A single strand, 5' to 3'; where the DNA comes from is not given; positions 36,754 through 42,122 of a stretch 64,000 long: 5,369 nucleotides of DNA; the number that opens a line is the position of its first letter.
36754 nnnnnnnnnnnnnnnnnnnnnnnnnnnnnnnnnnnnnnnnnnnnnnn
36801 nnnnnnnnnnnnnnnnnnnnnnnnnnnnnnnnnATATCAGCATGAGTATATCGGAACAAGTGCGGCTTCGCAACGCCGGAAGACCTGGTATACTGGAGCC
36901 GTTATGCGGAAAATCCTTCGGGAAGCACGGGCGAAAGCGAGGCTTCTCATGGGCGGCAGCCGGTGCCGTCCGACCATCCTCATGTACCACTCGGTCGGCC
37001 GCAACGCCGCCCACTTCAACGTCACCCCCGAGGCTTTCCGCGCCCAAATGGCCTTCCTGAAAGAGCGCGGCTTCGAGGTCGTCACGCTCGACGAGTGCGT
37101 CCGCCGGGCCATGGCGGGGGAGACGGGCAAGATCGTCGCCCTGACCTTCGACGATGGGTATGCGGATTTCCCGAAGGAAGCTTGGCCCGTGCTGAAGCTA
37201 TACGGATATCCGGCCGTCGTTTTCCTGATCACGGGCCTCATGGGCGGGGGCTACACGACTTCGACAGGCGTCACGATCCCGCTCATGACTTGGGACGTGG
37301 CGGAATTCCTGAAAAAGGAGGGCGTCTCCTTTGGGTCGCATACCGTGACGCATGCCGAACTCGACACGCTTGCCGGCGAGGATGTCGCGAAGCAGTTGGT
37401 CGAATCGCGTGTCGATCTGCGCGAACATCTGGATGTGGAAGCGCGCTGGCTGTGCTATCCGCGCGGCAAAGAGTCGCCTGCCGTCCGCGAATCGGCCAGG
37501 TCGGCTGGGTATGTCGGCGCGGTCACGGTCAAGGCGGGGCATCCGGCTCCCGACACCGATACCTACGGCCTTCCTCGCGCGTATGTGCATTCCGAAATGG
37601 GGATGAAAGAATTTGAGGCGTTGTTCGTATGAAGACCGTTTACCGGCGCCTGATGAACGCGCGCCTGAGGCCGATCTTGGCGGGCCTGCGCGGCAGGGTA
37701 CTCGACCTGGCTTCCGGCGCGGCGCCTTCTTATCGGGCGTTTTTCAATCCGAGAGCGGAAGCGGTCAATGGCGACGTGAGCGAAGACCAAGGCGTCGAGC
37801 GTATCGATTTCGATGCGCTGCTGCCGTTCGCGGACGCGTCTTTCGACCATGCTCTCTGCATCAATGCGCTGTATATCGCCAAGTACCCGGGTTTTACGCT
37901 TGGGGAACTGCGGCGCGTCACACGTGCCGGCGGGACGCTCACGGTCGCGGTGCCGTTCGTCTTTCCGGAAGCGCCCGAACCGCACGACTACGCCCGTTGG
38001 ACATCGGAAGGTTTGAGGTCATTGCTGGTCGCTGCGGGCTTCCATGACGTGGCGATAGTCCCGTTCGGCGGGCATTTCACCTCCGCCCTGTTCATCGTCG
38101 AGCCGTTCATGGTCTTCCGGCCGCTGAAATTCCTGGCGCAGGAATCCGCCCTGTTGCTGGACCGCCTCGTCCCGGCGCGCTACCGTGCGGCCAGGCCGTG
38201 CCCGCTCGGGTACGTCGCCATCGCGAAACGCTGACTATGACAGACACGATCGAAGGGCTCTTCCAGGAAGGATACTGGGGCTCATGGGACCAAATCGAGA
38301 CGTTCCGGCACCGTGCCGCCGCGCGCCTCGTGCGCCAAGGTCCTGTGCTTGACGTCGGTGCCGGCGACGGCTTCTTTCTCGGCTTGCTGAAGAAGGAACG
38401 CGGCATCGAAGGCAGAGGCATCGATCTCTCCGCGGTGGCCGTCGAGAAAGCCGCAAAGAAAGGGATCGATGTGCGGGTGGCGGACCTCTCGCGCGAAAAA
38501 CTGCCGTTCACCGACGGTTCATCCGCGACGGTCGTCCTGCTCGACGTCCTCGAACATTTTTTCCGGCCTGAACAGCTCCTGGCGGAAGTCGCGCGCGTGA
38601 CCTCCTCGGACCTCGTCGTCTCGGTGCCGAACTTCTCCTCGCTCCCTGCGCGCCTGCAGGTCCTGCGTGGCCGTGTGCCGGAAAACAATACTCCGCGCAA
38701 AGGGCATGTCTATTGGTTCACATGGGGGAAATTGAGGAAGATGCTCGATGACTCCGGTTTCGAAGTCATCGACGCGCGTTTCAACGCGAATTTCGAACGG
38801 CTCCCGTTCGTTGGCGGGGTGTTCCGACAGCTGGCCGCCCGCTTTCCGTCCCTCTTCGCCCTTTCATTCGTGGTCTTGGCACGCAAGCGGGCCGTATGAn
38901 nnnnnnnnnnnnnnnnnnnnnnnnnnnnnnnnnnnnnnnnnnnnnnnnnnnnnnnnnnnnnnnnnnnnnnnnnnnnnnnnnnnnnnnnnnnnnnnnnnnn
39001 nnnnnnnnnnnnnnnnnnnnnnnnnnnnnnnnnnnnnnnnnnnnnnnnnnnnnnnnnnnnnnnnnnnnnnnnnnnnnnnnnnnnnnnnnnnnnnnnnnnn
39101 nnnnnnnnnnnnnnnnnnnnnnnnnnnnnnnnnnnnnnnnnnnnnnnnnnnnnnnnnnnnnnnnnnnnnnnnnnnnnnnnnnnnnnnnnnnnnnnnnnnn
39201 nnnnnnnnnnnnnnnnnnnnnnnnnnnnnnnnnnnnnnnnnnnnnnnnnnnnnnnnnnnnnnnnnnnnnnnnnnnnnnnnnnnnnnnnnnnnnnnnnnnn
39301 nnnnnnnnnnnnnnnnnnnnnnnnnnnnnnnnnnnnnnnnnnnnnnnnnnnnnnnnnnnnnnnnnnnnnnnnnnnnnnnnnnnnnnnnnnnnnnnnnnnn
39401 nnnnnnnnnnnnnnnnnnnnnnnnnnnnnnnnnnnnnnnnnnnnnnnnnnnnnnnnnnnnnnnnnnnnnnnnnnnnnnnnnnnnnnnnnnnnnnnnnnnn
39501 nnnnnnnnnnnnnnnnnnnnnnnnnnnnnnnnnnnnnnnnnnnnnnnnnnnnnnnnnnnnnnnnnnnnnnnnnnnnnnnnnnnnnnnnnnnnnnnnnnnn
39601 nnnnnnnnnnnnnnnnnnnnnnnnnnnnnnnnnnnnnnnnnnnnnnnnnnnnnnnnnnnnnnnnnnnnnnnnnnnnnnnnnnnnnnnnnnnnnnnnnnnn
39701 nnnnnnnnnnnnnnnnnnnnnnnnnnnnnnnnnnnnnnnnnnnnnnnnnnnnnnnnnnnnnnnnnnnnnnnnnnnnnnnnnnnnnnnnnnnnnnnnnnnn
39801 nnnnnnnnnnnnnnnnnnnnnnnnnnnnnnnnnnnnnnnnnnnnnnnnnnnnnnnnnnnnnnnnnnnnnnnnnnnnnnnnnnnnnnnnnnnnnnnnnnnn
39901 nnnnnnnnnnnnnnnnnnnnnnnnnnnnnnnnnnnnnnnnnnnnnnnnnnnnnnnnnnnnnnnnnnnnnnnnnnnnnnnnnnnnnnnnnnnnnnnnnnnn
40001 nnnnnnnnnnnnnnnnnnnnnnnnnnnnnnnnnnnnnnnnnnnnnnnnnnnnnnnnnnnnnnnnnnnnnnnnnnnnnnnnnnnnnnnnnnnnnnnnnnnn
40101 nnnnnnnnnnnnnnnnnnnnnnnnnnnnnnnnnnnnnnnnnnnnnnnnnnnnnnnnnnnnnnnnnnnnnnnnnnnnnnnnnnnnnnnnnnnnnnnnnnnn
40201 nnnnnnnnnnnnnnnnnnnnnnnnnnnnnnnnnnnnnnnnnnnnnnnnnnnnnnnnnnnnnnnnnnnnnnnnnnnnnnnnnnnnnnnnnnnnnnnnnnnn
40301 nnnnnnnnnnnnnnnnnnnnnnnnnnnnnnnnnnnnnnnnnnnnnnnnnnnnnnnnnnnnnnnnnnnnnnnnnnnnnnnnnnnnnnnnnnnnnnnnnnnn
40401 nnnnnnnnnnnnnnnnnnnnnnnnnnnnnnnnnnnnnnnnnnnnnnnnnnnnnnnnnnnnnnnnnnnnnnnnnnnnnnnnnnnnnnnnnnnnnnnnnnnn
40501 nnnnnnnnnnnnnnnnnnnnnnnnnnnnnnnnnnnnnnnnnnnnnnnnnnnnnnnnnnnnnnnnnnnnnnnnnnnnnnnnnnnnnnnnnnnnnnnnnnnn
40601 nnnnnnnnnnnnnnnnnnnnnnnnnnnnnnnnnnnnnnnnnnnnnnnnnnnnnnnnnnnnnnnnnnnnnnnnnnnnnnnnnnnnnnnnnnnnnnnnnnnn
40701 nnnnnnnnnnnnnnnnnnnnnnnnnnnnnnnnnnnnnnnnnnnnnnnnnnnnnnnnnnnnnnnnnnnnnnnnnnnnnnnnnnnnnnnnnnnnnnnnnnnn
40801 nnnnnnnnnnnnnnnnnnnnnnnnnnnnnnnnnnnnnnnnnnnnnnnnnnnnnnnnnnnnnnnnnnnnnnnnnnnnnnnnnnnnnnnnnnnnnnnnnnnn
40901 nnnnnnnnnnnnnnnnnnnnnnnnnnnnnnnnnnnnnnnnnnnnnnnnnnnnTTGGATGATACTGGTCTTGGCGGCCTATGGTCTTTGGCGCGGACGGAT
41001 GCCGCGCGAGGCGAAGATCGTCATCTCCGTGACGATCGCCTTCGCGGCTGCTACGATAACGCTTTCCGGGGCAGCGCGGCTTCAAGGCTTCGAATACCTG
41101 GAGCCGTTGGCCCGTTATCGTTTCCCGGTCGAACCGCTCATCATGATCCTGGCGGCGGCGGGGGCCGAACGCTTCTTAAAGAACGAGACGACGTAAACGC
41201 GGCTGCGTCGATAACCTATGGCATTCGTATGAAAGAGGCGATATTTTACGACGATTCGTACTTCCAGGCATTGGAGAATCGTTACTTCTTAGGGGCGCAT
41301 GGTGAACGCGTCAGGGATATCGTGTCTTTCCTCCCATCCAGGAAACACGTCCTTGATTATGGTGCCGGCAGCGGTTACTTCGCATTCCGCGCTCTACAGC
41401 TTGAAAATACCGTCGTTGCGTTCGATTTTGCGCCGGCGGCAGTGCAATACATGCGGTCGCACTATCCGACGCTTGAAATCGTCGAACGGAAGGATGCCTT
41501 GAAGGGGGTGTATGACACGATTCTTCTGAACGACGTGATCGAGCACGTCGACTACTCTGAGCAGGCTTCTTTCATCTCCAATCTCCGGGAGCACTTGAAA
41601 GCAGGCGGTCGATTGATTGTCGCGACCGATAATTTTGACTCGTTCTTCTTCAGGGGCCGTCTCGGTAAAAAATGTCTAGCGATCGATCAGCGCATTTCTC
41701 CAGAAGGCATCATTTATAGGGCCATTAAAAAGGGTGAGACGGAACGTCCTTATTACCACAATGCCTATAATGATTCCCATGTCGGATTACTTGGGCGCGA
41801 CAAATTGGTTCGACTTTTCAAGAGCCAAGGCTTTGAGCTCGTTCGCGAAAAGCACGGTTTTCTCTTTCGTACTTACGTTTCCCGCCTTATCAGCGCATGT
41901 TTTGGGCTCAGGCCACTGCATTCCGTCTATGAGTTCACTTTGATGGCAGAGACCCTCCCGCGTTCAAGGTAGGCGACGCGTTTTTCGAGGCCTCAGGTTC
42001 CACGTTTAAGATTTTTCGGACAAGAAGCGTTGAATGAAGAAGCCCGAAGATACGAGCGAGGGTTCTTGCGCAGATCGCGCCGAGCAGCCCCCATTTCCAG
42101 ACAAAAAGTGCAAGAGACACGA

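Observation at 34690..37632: ArnC/ArnT/ArnD-like triad: GT2 polyprenyl-P-sugar synthase + GT-C transferase + NodB deacetylase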

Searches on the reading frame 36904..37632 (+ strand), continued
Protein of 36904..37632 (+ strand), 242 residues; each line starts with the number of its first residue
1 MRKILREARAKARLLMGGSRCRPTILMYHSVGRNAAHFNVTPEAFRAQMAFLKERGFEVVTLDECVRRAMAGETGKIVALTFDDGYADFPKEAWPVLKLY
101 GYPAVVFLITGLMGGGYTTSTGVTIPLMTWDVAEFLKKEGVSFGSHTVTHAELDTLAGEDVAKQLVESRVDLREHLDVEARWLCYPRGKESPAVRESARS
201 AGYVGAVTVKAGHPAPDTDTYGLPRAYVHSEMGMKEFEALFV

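Call 60: find_encoding_contigs(protein=P0059, flank=10000, max_places=1)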
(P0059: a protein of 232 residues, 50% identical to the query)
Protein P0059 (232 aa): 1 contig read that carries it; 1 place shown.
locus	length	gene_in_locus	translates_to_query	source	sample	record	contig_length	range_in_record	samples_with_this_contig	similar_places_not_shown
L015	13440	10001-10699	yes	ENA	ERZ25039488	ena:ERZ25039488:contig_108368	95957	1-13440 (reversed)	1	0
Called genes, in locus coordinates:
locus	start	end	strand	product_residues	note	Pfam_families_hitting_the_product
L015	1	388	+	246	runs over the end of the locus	PF13098:Thioredoxin_2, PF13462:Thioredoxin_4, PF01323:DSBA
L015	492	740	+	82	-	-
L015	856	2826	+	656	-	-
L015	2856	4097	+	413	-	-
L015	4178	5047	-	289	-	PF03400:DDE_Tnp_IS1 (faint)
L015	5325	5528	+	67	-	-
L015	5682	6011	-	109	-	-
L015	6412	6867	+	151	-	-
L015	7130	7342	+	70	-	PF09413:DUF2007 (weak)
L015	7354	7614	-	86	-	PF03693:ParD_antitoxin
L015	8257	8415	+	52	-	-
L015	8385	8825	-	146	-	-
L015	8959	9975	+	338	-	PF22772:WsaF_C (faint), PF20706:GT4-conflict, PF00534:Glycos_transf_1, PF13692:Glyco_trans_1_4, PF13524:Glyco_trans_1_2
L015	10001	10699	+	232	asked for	PF01522:Polysacc_deac_1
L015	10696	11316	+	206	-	PF08241:Methyltransf_11, PF13847:Methyltransf_31 (weak)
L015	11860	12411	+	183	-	PF01757:Acyl_transf_3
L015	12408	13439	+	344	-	?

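Call 79: predict_structure(alignment_id=A5)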
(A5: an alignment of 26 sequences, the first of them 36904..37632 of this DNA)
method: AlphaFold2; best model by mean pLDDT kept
length: 242 residues; sequences in the alignment: 26
mean_pLDDT: 95.9   pTM: 0.92
mean pLDDT of the five models: 95.9, 95.7, 95.5, 94.6, 94.5
residues with pLDDT >= 90: 216; 70-90: 25; 50-70: 1; < 50: 0
segments of 3 or more residues with pLDDT < 50: none
pLDDT, mean of each block of 10 residues (from residue 1): 86 82 97 94 98 98 99 98 98 99 99 95 96 98 98 95 98 97 93 97 98 97 97 95 94
secondary structure, 60 per line:
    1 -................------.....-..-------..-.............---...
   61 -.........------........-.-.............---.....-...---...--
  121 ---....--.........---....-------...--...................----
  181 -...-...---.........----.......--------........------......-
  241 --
elements in order: H2-17 E24-28 H42-54 E58-60 H62-70 E77-84 H88-100 E104-108 E116-118 E124-127 H130-138 E142-145 H158-176 E182-184 H192-200 E205-211 E223-227 H234-239

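Call 81: fold_search(model_id=the predicted structure, library=pdb)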
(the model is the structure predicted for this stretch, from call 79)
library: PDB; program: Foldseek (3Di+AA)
matches with E <= 10: 1433; with E <= 0.001: 46
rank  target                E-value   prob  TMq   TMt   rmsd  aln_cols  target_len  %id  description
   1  6dq3_A                4.3e-16  1.00  0.79  0.84   3.7       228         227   27  Streptococcus pyogenes deacetylase PplD in complex with acetate (released 2019-05-01)
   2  6dq3_B                5.5e-16  1.00  0.79  0.84   3.7       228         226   27  Streptococcus pyogenes deacetylase PplD in complex with acetate (released 2019-05-01)
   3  3vus_B                1.3e-15  1.00  0.73  0.70   4.6       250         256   23  Escherichia coli PgaB N-terminal domain (released 2012-11-14)
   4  3vus_A                1.7e-15  1.00  0.74  0.69   4.3       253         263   24  Escherichia coli PgaB N-terminal domain (released 2012-11-14)
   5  4wcj                  2.2e-15  1.00  0.73  0.76   3.0       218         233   25  Structure of IcaB from Ammonifex degensii (released 2014-11-12)
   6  4f9j_A                1.1e-14  1.00  0.74  0.31   4.2       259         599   22  Structure of Escherichia coli PgaB 42-655 in complex with iron (released 2012-07-25)
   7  4f9d_A                1.2e-14  1.00  0.75  0.33   4.0       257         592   22  Structure of Escherichia coli PgaB 42-655 in complex with nickel (released 2012-07-25)
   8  4u10_B                1.7e-14  1.00  0.71  0.66   4.6       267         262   20  Probing the structure and mechanism of de-N-acetylase from aggregatibacter actinomycetemcomitans (released 2015-01-14)
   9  4u10_A                2.6e-14  1.00  0.76  0.70   4.0       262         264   19  Probing the structure and mechanism of de-N-acetylase from aggregatibacter actinomycetemcomitans (released 2015-01-14)
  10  6go1_A                2.9e-14  1.00  0.76  0.58   3.4       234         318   21  Crystal Structure of a Bacillus anthracis peptidoglycan deacetylase (released 2019-04-10)
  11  4v33_A                6.8e-14  1.00  0.75  0.58   3.5       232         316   22  Crystal structure of the putative polysaccharide deacetylase BA0330 from bacillus anthracis (released 2015-04-08)
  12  4hd5                  1.7e-13  1.00  0.75  0.58   3.7       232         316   22  Crystal Structure of BC0361, a polysaccharide deacetylase from Bacillus cereus (released 2012-10-10)
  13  5bu6_A                1.3e-12  1.00  0.70  0.64   5.2       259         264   21  Structure of BpsB deaceylase domain from Bordetella bronchiseptica (released 2015-07-29)
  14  7ax7                  4.1e-06  1.00  0.40  0.47   4.5       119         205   19  Crystal structure of the Xyl-CE4 domain of a multidomain xylanase from the hindgut metagenome of Trinervitermes trinervo (released 2020-11-18)
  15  8he1                  5.9e-06  1.00  0.44  0.47   2.5       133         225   23  The structure of chitin deacetylase Pst_13661 from Puccinia striiformis f. sp. tritici (released 2023-05-31)
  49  8t0j                  1.5e-03  1.00  0.38  0.35   9.5       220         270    8  Salmonella Typhimurium ArnD (released 2023-10-18)
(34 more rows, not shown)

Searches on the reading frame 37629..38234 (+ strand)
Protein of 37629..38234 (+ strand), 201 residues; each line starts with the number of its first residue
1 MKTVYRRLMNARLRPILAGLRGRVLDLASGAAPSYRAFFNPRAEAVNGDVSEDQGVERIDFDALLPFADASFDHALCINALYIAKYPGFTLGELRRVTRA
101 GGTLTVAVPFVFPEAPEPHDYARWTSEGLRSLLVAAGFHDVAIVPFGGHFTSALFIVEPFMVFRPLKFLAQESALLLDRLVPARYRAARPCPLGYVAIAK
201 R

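Call 9: search_protein_families(library=pfam, proteins=[window:37629-38234:+], max_evalue=0.01)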
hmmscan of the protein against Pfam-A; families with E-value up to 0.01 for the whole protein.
window:37629-38234:+ (201 aa): 3 families
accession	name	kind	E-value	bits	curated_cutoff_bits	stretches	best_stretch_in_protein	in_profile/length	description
PF08241.18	Methyltransf_11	-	2.3e-07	31.8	21.2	1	56-105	44-94/95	Methyltransferase domain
PF13847.12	Methyltransf_31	-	0.0013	18.8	27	0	59-107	61-110/145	Methyltransferase domain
PF13649.12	Methyltransf_25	-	0.0069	17.5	27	0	59-102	53-97/97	Methyltransferase domain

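Call 11: search_protein_families(library=ncbifam, proteins=[window:37629-38234:+], max_evalue=0.001)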
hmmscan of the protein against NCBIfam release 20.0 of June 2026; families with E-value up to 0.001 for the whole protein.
window:37629-38234:+ (201 aa): 2 families
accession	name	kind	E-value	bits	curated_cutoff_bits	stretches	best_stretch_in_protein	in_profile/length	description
NF001241.0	PRK00216.1-2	equivalog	1.8e-08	34.3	327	1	21-107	52-148/231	demethylmenaquinone methyltransferase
NF045667.1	MTase_DVU1556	equivalog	8.4e-05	22.1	155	1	23-107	25-120/213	DVU_1556 family methyltransferase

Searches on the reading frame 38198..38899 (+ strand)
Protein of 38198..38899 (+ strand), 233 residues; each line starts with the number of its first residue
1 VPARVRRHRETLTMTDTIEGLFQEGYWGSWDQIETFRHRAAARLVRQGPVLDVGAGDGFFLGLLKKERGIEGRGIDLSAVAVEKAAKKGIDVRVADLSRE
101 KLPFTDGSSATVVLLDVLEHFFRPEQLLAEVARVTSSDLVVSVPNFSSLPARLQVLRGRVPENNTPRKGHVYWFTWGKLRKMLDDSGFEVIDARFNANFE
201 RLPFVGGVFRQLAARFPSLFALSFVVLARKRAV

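Call 9: search_protein_families(library=pfam, proteins=[window:38198-38899:+], max_evalue=0.01)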
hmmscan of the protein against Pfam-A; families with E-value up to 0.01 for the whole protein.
window:38198-38899:+ (233 aa): 6 families
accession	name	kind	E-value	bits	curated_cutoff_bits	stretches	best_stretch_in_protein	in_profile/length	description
PF07021.18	MetW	-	1.1e-20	74.5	21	1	39-165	5-132/193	Methionine biosynthesis protein MetW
PF13489.12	Methyltransf_23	-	3.1e-16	60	27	1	33-191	9-162/164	Methyltransferase domain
PF08241.18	Methyltransf_11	-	1.9e-13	51.3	21.2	1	51-137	1-89/95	Methyltransferase domain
PF13649.12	Methyltransf_25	-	1.4e-11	45.4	27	1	50-136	1-94/97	Methyltransferase domain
PF13847.12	Methyltransf_31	-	8.3e-09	35.7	27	1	49-182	6-140/145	Methyltransferase domain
PF08242.18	Methyltransf_12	-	7.8e-08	33.4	30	1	51-135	1-92/98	Methyltransferase domain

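Call 11: search_protein_families(library=ncbifam, proteins=[window:38198-38899:+], max_evalue=0.001)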
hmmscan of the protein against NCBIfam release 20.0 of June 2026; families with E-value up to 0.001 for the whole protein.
window:38198-38899:+ (233 aa): 10 families
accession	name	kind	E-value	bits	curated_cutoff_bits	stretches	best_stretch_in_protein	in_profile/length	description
TIGR02081.1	metW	equivalog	1.5e-21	76.8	189.5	1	45-164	11-131/194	methionine biosynthesis protein MetW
NF045667.1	MTase_DVU1556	equivalog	5.8e-14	52.1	155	1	39-138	15-114/213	DVU_1556 family methyltransferase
NF041255.1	mycofact_MftM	equivalog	1.8e-11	43.9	200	1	38-144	131-242/289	mycofactocin oligosaccharide methyltransferase MftM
NF008300.0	PRK11088.1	equivalog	4e-06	26.5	303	1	47-113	86-156/272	23S rRNA (guanine(745)-N(1))-methyltransferase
NF011527.0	PRK14968.1-1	equivalog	4.4e-06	26.5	242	1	41-113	29-98/192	putative methyltransferase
TIGR01983.1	UbiG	equivalog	5.6e-05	22.6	102.95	1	45-143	48-153/228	bifunctional 2-polyprenyl-6-hydroxyphenol methylase/3-demethylubiquinol 3-O-methyltransferase UbiG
TIGR01934.1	MenG_MenH_UbiE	subfamily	0.00026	20.3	158.35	1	38-147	29-145/223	ubiquinone/menaquinone biosynthesis methyltransferase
NF041537.1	ArsM_AhpD_UU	exception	0.00049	19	510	1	49-135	79-172/345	arsenite methyltransferase/AhpD domain selenoprotein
NF043040.1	corrin_prot_MT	hypoth_equivalog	0.00056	19.4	180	0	29-89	23-83/216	corrinoid protein-associated methyltransferase CpaM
NF045825.1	FAmtase_mtf2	equivalog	0.00082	18.7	400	0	38-135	49-150/248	fatty-acid O-methyltransferase Mtf2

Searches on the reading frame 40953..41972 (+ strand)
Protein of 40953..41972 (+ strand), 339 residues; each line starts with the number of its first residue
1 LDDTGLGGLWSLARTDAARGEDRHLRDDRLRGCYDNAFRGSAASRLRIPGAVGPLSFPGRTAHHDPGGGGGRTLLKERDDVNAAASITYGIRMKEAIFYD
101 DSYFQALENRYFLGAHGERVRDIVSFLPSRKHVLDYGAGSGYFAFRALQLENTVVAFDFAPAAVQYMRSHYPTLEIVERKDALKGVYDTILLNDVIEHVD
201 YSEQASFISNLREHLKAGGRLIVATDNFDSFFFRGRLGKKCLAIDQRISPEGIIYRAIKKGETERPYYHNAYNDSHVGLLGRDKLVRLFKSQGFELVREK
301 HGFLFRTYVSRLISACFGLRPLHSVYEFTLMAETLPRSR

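Call 26: search_protein_families(library=pfam, proteins=[window:40953-41972:+], max_evalue=0.00001)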
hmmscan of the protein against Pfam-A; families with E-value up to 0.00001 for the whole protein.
window:40953-41972:+ (339 aa): 5 families
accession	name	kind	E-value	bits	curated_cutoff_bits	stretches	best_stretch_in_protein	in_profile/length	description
PF13489.12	Methyltransf_23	-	4.9e-14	52.8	27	1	119-298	8-163/164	Methyltransferase domain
PF08242.18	Methyltransf_12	-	1.2e-10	42.4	30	1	134-221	1-98/98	Methyltransferase domain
PF13847.12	Methyltransf_31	-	2e-09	37.7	27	1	130-226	4-112/145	Methyltransferase domain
PF13649.12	Methyltransf_25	-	1.5e-08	35.7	27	1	133-219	1-97/97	Methyltransferase domain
PF08241.18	Methyltransf_11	-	2.9e-08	34.7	21.2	1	134-223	1-95/95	Methyltransferase domain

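Call 82: search_protein_families(library=ncbifam, proteins=[window:40953-41972:+], max_evalue=1e-10)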
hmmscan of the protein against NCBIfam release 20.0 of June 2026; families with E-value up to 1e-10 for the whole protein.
window:40953-41972:+ (339 aa): 0 families
